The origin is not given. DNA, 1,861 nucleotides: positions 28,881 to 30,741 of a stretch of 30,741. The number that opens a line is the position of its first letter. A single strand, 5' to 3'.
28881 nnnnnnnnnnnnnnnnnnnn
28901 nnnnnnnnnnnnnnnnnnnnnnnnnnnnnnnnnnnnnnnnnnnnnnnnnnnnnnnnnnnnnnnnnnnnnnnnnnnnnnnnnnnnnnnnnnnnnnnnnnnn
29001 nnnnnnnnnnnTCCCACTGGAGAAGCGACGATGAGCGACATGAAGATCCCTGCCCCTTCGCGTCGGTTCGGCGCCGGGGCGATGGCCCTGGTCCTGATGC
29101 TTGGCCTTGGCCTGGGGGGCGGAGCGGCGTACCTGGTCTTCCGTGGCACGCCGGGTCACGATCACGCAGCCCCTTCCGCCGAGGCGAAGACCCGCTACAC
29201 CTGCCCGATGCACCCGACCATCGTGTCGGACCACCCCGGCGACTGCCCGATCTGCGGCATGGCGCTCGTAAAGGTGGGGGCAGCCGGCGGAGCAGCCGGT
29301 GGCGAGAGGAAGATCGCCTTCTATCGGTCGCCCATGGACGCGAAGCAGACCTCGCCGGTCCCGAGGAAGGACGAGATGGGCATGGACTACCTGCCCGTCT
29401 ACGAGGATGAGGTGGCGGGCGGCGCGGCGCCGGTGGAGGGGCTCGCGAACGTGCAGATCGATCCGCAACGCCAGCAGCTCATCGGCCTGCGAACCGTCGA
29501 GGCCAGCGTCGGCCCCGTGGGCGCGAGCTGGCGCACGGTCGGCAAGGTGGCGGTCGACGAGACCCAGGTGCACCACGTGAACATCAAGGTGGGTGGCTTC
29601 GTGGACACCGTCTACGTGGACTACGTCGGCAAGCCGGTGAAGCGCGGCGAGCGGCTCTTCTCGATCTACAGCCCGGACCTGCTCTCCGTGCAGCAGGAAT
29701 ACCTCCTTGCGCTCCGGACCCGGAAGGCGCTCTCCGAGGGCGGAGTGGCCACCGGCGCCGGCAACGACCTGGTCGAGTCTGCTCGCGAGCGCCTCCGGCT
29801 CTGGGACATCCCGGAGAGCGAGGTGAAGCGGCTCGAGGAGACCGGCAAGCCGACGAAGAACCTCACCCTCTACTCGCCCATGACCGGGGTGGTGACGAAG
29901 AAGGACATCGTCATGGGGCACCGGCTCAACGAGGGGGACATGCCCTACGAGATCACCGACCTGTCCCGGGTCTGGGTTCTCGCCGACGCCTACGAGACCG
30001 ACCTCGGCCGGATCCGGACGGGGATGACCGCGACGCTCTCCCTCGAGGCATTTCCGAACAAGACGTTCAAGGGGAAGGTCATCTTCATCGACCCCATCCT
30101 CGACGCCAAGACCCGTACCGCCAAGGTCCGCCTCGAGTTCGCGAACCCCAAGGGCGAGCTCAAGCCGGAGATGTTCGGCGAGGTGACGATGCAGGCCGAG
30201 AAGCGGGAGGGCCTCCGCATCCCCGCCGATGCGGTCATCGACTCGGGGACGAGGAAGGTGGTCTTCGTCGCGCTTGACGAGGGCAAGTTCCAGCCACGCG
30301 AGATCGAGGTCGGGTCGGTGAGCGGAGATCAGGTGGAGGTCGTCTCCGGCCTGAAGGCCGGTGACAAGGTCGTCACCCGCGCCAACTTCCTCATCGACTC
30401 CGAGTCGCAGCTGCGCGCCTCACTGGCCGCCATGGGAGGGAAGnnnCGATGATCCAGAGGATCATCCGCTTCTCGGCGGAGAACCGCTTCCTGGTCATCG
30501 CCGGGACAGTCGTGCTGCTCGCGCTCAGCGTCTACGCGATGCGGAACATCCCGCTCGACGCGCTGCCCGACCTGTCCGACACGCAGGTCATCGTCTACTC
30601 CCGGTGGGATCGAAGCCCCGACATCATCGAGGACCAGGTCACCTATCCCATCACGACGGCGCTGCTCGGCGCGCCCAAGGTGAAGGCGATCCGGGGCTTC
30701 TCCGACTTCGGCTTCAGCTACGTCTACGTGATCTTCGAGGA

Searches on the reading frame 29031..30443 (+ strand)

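Call 20: search_protein_families(library=ncbifam, proteins=[window:29031-30443:+], max_evalue=0.001)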
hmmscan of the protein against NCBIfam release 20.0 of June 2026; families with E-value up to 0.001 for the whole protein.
window:29031-30443:+ (471 aa): 19 families
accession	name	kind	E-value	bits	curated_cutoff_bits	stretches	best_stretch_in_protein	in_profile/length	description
NF007303.0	PRK09783.1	subfamily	1.6e-60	204.7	390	1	91-468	43-405/414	copper/silver efflux system membrane fusion protein CusB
TIGR00999.1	8a0102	subfamily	7.1e-48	163.1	319.3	1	275-456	90-271/271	CzcB/NccB family metal efflux transporter periplasmic adaptor subunit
TIGR01730.1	RND_mfp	subfamily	7.5e-40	136.8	94.9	1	183-455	29-313/322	efflux RND transporter periplasmic adaptor subunit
NF045680.1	DiMtlExpIhpB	equivalog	1.3e-24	86.8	450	1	279-458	139-317/326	divalent metal ion exporter adaptor subunit IhpB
NF007132.1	PRK09578.1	equivalog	1.2e-14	53.9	512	1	344-464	255-376/396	MexX/AxyX family multidrug efflux RND transporter periplasmic adaptor subunit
NF008606.0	PRK11578.1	equivalog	3e-13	49.7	342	1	280-449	186-362/371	macrolide transporter subunit MacA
TIGR00998.1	8a0101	subfamily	2.6e-12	46.3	390.8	1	269-354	196-282/334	EmrA/EmrK family multidrug efflux transporter periplasmic adaptor subunit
NF007362.0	PRK09859.1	equivalog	4.9e-12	45.7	738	1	333-449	239-357/385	multidrug transporter subunit MdtE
NF033138.2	RND-peri-MexC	equivalog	4e-10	39.4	625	1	346-451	252-359/375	MexC family multidrug efflux RND transporter periplasmic adaptor subunit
NF008589.1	PRK11556.1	equivalog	8.3e-10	38.1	391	1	344-449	267-373/392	MdtA/MuxA family multidrug efflux RND transporter periplasmic adaptor subunit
NF000272.2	OqxA_adapt_sub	exception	1.1e-09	37.7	835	1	345-449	259-364/391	multidrug efflux RND transporter periplasmic adaptor subunit OqxA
NF033834.1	RND_adapt_MexA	exception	1.4e-08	34.3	750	1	335-457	230-354/373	multidrug efflux RND transporter periplasmic adaptor subunit MexA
NF045904.1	RND-peri-MexE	equivalog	2.8e-08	33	714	1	335-450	239-355/390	multidrug efflux RND transporter periplasmic adaptor subunit MexE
NF002939.0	PRK03598.1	equivalog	8.7e-08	31.7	393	1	276-356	203-283/332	secretion protein HlyD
TIGR02971.1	heterocyst_DevB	subfamily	1.1e-07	31.5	129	1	267-360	194-285/327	ABC exporter membrane fusion protein, DevB family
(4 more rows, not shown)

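Call 22: search_protein_families(library=pfam, proteins=[window:29031-30443:+], max_evalue=0.1)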
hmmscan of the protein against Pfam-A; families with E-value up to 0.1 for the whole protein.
window:29031-30443:+ (471 aa): 6 families
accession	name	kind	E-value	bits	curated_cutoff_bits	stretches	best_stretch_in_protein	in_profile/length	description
PF16576.10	HlyD_D23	-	7.3e-76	254.6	30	1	166-382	5-213/214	Barrel-sandwich domain of CusB or HlyD membrane-fusion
PF13437.12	HlyD_3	-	4.8e-18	66.3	22.2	1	279-379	1-105/106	HlyD family secretion protein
PF19335.5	HMBD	-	6.3e-16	58.5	23.6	1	56-82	2-28/28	Heavy metal binding domain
PF16572.11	HlyD_D4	-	1.1e-07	32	26.4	1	212-273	4-54/55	Long alpha hairpin domain of cation efflux system protein, CusB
PF00529.27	CusB_dom_1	-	6.8e-07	29.9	26.5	1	396-449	16-89/89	Cation efflux system protein CusB domain 1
PF12700.13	HlyD_2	-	0.017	14.3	25.1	1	296-427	249-373/416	HlyD family secretion protein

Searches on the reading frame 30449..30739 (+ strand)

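Call 20: search_protein_families(library=ncbifam, proteins=[window:30449-30739:+], max_evalue=0.001)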
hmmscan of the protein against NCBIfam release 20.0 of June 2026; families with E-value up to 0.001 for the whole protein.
window:30449-30739:+ (97 aa): 2 families
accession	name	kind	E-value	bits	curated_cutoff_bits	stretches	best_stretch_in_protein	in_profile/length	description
TIGR00914.1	2A0601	subfamily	1.8e-29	102.2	701.45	1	1-97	1-98/1051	CusA/CzcA family heavy metal efflux RND transporter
NF033617.1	RND_permease_2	subfamily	4.3e-05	21.7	1250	1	20-96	15-92/1009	multidrug efflux RND transporter permease subunit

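Call 22: search_protein_families(library=pfam, proteins=[window:30449-30739:+], max_evalue=0.1)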
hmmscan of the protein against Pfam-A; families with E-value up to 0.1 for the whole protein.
window:30449-30739:+ (97 aa): 1 family
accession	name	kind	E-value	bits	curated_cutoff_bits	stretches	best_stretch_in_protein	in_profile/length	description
PF00873.25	ACR_tran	-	9e-11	40.7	28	1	5-97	1-94/1021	AcrB/AcrD/AcrF family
